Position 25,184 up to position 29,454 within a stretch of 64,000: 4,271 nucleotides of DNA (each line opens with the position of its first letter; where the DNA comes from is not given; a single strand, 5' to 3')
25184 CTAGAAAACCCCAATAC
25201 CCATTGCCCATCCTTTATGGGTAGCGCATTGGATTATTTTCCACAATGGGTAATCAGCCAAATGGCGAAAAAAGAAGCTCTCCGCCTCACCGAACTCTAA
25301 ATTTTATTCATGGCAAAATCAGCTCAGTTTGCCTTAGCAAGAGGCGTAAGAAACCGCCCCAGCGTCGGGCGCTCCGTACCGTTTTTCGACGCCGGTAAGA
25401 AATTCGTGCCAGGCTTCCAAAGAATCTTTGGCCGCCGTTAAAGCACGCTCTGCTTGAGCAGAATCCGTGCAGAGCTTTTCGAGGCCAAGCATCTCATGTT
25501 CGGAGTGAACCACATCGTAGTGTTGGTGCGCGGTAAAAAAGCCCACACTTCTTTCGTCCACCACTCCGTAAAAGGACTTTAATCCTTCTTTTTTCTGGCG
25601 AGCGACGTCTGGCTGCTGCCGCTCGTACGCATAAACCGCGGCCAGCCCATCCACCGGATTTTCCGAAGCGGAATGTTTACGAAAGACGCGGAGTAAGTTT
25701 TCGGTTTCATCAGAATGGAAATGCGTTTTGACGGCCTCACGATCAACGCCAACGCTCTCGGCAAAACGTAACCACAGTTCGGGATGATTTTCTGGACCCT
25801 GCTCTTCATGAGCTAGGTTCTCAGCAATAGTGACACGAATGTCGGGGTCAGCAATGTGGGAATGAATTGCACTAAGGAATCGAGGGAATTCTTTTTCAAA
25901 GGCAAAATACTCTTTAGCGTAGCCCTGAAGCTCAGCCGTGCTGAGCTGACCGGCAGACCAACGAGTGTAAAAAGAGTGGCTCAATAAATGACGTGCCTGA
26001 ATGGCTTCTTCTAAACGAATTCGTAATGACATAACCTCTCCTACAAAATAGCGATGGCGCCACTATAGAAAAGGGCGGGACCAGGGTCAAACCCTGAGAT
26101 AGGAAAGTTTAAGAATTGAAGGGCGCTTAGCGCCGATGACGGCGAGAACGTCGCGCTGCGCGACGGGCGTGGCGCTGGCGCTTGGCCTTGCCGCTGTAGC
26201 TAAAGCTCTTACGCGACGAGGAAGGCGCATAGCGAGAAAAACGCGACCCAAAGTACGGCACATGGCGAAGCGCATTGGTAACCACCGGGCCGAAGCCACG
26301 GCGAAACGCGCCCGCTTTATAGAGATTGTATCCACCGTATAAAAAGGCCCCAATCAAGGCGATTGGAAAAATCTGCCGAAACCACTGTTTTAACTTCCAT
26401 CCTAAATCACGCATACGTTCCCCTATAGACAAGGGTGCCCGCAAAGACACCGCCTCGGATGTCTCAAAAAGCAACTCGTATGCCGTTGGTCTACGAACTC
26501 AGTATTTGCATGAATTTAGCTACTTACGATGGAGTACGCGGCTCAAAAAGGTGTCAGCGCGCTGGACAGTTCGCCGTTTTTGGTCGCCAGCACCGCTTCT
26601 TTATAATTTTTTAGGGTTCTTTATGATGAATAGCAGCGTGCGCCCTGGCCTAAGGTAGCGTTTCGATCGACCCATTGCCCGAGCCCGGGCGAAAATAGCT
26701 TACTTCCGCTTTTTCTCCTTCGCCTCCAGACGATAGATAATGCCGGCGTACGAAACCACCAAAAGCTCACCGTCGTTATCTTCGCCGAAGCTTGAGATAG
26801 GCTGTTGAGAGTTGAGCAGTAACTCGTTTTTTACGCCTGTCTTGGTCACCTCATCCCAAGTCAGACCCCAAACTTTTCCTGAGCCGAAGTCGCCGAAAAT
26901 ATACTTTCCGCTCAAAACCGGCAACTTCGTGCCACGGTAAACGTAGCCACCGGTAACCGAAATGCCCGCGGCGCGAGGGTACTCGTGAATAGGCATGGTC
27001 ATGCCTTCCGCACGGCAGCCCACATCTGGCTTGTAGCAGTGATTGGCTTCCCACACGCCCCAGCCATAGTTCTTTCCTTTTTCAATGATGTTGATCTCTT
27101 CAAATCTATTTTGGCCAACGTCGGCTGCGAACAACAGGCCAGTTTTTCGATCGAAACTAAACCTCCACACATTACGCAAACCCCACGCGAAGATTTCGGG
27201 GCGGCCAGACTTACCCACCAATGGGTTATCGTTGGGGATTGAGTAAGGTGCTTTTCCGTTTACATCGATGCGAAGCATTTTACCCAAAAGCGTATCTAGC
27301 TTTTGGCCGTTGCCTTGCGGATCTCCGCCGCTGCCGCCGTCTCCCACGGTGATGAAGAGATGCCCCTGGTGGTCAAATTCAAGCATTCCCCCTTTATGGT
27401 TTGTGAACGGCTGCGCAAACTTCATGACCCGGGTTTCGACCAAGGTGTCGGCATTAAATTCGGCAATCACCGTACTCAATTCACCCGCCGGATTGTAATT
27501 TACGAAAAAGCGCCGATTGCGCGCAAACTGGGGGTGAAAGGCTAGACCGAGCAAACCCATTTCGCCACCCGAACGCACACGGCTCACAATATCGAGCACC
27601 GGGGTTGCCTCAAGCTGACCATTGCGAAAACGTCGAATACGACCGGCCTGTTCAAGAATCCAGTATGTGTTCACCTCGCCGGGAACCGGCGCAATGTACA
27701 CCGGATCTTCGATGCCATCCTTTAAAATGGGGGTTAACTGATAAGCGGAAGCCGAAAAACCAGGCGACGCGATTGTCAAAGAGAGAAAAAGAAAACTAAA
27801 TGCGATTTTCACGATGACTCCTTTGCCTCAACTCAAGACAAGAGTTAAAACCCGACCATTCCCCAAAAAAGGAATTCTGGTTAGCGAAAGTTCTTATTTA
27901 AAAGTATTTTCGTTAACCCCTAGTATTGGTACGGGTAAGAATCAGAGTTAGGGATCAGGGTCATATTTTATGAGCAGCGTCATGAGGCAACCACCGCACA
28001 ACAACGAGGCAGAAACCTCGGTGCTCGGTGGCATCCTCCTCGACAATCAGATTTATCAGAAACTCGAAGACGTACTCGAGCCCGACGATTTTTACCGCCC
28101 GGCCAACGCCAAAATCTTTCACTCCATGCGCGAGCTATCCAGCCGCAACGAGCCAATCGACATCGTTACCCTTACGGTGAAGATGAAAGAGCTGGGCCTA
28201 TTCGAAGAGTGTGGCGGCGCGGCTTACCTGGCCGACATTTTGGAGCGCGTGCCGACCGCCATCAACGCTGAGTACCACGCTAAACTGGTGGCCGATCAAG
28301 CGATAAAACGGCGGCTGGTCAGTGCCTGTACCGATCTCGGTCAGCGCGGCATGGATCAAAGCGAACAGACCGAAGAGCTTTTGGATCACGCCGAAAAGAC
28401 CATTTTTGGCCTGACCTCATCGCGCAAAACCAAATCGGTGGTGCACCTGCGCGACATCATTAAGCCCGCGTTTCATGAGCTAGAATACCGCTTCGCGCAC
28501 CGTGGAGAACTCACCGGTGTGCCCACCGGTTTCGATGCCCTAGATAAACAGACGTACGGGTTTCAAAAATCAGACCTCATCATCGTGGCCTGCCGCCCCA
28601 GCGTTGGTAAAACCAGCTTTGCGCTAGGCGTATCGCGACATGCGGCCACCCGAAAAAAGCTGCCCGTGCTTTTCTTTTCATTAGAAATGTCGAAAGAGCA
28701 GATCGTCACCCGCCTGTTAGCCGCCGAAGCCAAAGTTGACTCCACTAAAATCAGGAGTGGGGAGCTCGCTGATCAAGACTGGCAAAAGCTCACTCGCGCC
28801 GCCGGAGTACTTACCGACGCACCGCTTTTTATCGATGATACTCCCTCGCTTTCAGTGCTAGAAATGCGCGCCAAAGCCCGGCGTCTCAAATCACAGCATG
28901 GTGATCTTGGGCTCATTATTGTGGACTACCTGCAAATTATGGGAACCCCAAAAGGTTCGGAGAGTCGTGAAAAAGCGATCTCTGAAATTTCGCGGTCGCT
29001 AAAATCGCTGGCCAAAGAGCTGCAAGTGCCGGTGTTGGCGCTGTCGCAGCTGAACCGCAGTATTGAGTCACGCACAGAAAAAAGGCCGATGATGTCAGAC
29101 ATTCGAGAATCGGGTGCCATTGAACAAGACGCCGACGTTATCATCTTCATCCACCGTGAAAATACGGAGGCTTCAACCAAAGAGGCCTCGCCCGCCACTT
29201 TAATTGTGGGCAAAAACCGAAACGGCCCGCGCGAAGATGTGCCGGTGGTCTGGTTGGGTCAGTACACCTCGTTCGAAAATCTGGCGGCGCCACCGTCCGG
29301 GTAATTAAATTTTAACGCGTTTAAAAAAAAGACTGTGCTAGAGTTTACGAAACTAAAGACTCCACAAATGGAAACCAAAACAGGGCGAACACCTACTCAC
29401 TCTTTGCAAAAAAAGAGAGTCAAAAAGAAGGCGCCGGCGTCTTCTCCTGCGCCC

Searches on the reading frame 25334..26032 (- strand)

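Call 44: search_protein_families(library=pfam, proteins=[window:25334-26032:-], max_evalue=0.0001)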
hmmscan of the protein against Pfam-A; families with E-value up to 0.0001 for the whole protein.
window:25334-26032:- (232 aa): 2 families
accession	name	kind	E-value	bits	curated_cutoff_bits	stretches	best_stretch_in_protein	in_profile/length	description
PF14518.11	Haem_oxygenas_2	-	4.8e-24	85.6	28.9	1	37-209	2-177/177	Iron-containing redox enzyme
PF03070.21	TENA_THI-4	-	4.8e-19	69.4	22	1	12-213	9-205/210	TENA/THI-4/PQQC family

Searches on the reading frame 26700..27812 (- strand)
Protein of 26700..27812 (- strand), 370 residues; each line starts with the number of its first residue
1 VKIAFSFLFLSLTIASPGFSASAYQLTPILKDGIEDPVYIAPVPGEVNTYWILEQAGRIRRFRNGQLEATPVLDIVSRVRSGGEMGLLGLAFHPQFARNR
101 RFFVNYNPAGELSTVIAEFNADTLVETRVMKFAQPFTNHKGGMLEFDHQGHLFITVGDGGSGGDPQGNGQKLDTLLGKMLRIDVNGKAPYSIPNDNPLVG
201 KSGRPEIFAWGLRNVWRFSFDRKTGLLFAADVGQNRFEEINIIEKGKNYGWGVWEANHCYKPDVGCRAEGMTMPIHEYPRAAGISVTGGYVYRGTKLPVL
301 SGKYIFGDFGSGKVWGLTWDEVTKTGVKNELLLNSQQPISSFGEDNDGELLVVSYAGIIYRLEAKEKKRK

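Call 43: search_protein_families(library=pfam, proteins=[window:26700-27812:-], max_evalue=0.0001)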
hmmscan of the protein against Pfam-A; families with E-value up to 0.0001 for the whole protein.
window:26700-27812:- (370 aa): 1 family
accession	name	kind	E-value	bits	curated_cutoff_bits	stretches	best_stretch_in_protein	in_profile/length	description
PF07995.17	GSDH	-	2.6e-50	172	25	1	36-354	3-323/332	Glucose / Sorbosone dehydrogenase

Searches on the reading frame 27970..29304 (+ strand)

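Call 43: search_protein_families(library=pfam, proteins=[window:27970-29304:+], max_evalue=0.0001)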
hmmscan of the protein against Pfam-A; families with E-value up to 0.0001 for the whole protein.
window:27970-29304:+ (444 aa): 3 families
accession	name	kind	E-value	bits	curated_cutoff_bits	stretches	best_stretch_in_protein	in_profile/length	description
PF03796.21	DnaB_C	-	2.6e-105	351.9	27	1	183-437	1-255/255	DnaB-like helicase C terminal domain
PF00772.26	DnaB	-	5.6e-33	113.5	23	1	7-109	1-103/103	DnaB-like helicase N terminal domain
PF13481.12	AAA_25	-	7.1e-16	58.8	27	1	199-361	31-190/195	AAA domain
